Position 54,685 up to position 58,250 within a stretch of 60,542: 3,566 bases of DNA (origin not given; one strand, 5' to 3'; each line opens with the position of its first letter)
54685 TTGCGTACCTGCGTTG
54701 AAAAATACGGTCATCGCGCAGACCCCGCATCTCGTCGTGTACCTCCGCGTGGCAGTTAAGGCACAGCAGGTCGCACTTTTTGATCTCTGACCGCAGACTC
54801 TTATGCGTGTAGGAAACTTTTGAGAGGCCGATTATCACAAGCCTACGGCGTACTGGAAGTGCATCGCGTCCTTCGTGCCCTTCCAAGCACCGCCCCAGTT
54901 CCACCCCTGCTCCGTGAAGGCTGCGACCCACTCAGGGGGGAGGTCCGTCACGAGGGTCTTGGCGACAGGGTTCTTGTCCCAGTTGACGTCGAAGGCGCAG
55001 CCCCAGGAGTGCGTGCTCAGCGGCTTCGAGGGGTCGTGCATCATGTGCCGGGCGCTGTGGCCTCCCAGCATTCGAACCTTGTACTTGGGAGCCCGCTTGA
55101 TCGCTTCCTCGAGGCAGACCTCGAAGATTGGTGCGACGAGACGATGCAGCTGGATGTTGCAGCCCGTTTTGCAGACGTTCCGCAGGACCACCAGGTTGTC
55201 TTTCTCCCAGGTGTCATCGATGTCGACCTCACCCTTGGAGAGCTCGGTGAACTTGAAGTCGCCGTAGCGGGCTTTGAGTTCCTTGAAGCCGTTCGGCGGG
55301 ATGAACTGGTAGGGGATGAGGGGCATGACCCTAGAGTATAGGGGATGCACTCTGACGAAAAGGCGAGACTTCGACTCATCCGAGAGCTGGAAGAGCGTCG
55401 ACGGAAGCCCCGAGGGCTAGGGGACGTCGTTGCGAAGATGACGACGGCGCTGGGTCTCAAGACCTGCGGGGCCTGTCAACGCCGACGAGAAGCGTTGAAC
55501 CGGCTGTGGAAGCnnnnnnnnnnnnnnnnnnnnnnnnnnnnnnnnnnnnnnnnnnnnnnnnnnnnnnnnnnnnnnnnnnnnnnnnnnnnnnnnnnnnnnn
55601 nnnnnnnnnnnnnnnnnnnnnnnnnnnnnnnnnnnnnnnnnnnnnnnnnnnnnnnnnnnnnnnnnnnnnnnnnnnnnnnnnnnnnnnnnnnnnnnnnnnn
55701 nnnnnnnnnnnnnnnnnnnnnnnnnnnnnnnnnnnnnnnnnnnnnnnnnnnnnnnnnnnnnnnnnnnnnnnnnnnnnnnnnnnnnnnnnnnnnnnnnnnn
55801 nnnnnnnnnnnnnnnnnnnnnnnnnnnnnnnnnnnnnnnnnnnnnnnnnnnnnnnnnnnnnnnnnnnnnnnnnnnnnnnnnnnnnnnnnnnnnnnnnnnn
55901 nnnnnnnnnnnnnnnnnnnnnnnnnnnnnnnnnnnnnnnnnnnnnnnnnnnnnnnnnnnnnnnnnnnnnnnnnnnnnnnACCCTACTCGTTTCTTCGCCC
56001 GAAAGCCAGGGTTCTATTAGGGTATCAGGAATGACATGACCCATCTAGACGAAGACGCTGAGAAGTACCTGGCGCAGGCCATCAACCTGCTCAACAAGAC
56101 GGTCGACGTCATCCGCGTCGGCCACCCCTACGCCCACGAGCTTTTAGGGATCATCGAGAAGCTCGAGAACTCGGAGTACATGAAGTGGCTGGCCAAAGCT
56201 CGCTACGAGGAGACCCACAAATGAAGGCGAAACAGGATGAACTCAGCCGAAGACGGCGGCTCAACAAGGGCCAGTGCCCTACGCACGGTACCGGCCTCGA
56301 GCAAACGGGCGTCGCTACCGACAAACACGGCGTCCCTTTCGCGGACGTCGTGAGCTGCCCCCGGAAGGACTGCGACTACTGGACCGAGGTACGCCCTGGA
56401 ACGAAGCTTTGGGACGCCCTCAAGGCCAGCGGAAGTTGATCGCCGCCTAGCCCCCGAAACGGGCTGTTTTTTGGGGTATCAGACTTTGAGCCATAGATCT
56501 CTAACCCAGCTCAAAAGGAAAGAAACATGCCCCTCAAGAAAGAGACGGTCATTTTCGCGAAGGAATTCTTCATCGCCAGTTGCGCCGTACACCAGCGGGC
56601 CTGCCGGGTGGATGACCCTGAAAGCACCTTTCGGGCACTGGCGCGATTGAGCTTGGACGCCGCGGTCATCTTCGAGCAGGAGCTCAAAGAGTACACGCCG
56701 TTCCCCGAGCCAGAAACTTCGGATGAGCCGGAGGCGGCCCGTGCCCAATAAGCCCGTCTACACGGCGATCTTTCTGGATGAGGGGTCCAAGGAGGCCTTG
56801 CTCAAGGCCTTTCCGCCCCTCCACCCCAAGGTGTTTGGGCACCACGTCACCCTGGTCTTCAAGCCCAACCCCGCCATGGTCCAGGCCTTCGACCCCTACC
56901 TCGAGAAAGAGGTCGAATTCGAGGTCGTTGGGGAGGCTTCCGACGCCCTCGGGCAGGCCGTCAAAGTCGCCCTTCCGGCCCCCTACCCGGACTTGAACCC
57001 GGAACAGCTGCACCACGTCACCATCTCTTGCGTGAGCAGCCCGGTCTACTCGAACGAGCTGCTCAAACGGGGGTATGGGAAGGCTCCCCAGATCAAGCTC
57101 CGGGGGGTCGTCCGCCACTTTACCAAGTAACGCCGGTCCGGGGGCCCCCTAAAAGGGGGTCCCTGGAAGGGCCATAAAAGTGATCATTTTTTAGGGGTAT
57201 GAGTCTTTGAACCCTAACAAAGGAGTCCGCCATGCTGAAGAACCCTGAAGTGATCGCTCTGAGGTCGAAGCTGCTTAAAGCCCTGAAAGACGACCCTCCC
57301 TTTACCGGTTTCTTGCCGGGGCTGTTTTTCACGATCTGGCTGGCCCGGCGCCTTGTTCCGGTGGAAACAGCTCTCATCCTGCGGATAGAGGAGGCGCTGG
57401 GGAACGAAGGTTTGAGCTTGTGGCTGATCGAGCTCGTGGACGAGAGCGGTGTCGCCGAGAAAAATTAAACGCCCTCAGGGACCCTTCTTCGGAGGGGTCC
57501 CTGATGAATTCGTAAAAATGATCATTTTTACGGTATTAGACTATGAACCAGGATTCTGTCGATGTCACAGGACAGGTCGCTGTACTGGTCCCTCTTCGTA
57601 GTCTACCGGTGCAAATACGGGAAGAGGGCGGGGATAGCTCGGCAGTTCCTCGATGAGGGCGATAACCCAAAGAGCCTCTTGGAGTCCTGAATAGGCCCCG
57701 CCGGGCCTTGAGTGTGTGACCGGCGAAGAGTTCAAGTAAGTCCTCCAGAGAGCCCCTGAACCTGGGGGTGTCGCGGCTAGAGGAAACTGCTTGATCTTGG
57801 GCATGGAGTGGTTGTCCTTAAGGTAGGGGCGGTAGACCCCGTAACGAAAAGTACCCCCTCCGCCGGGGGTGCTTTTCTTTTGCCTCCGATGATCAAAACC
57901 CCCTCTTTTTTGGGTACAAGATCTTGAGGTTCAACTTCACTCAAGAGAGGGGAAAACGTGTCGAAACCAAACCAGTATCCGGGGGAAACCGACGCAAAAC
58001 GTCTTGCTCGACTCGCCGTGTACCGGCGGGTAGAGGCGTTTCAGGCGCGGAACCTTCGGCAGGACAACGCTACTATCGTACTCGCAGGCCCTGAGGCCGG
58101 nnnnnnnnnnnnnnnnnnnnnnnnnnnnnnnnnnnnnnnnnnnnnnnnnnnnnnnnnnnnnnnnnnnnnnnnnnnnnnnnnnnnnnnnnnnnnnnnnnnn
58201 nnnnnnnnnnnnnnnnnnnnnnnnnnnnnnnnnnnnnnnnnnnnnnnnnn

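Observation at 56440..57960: Cassette of small genes, each with its own conserved promoter-like motif and 3' hairpin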

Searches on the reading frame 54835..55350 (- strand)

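Call 11: search_protein_families(library=pfam, proteins=[window:54835-55350:-], max_evalue=0.1)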
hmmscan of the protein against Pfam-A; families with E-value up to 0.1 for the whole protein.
window:54835-55350:- (171 aa): 2 families
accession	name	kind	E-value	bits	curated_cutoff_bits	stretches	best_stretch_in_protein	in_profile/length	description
PF13539.11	Peptidase_M15_4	-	6.6e-16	59.1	25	1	109-167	4-70/70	D-alanyl-D-alanine carboxypeptidase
PF06904.17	Extensin-like_C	-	0.076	13.6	25.4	0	90-123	78-111/176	Extensin-like protein C-terminus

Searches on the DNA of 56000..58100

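Call 44: search_rna_families(source=window, start=56000, end=58100, threshold=evalue, max_evalue=1)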
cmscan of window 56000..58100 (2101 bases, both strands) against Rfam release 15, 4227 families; matches with E-value up to 1: 3.
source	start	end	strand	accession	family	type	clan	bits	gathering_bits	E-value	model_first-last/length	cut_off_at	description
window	57847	57883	+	RF00489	ctRNA_p42d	Gene; antisense;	-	25.7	50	0.0091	1-46/46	no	ctRNA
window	56031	56065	+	RF01759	sucC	Cis-reg;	-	19.4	50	0.56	1-70/70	no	sucC RNA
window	57073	57178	-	RF01752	psaA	Cis-reg;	-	16.2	50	0.68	1-197/197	no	psaA RNA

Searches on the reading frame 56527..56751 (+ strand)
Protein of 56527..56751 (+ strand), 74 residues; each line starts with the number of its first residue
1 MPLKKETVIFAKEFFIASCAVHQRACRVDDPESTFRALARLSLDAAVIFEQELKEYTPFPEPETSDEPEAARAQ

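Call 11: search_protein_families(library=pfam, proteins=[window:56527-56751:+], max_evalue=0.1)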
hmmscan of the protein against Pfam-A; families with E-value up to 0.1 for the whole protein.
window:56527-56751:+ (74 aa): 0 families

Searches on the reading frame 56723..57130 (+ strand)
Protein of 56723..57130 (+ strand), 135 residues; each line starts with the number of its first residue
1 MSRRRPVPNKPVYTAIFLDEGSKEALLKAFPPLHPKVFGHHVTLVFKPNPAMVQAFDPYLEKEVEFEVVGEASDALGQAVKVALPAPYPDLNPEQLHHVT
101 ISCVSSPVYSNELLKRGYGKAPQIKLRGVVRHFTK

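Call 11: search_protein_families(library=pfam, proteins=[window:56723-57130:+], max_evalue=0.1)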
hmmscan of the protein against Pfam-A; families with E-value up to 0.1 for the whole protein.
window:56723-57130:+ (135 aa): 0 families

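Call 23: search_protein_families(library=phrogs, proteins=[window:56723-57130:+], max_evalue=0.01)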
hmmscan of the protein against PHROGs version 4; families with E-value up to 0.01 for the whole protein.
window:56723-57130:+ (135 aa): 1 family
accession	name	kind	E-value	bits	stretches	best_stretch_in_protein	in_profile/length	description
phrog_36523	-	unknown function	3.7e-08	34.5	1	12-120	3-110/134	-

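Call 61: find_homologous_proteins(query=window:56741-57127:+, max_evalue=0.001)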
Query window:56741-57127:+ (129 aa): 30 proteins with E <= 0.001 among 48 candidates.
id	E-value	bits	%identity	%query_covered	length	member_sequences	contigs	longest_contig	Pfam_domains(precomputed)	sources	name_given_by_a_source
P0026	3.4e-80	285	99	100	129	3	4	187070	-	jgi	-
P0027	6.5e-68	245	89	98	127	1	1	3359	-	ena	-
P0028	4.4e-66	239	87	98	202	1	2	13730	-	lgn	-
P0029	2.2e-59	217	78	98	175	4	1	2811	-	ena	-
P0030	1.8e-58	214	77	99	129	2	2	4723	-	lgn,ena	-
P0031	9.0e-58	212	75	96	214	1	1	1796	-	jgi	jgi:hypothetical protein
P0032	5.3e-55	203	75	98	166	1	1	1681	-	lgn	-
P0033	5.9e-55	203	77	98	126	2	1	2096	-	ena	-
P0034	4.9e-54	200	75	97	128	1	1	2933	-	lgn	-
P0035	1.9e-53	198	74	97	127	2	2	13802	-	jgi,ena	-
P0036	1.1e-52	196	70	98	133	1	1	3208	-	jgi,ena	-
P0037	1.5e-52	195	73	98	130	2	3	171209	-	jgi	jgi:hypothetical protein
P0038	2.2e-50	188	70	97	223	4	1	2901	-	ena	-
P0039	4.3e-46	174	71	91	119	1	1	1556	-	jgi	jgi:hypothetical protein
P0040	4.8e-46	174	65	97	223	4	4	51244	-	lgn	-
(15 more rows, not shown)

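Call 62: find_encoding_contigs(protein=P0026, flank=4000, max_places=4)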
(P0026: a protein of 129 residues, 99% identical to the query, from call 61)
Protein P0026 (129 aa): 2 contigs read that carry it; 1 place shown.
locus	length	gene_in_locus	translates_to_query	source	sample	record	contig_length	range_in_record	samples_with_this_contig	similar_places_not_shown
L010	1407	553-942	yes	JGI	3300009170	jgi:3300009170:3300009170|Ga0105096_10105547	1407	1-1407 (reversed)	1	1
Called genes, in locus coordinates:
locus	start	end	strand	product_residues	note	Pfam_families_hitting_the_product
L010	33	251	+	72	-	-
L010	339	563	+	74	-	-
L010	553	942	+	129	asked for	-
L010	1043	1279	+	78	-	-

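Call 63: find_encoding_contigs(protein=P0028, flank=4000, max_places=2)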
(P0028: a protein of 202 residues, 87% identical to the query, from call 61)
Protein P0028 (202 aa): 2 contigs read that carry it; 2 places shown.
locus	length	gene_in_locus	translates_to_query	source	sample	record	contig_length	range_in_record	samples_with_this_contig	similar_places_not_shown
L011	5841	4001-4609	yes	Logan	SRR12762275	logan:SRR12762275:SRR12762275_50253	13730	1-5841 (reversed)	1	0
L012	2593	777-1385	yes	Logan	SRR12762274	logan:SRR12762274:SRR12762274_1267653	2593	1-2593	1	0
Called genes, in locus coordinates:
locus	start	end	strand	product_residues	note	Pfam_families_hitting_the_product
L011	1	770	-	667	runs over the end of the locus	-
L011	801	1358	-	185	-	-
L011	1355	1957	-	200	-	-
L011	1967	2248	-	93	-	PF24146:K1-lyase_C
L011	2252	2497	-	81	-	-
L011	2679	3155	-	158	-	-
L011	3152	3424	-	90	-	-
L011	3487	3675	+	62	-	-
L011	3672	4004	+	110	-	-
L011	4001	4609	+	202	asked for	-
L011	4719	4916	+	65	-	-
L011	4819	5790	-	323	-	-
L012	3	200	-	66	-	?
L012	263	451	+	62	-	-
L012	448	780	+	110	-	-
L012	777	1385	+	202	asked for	-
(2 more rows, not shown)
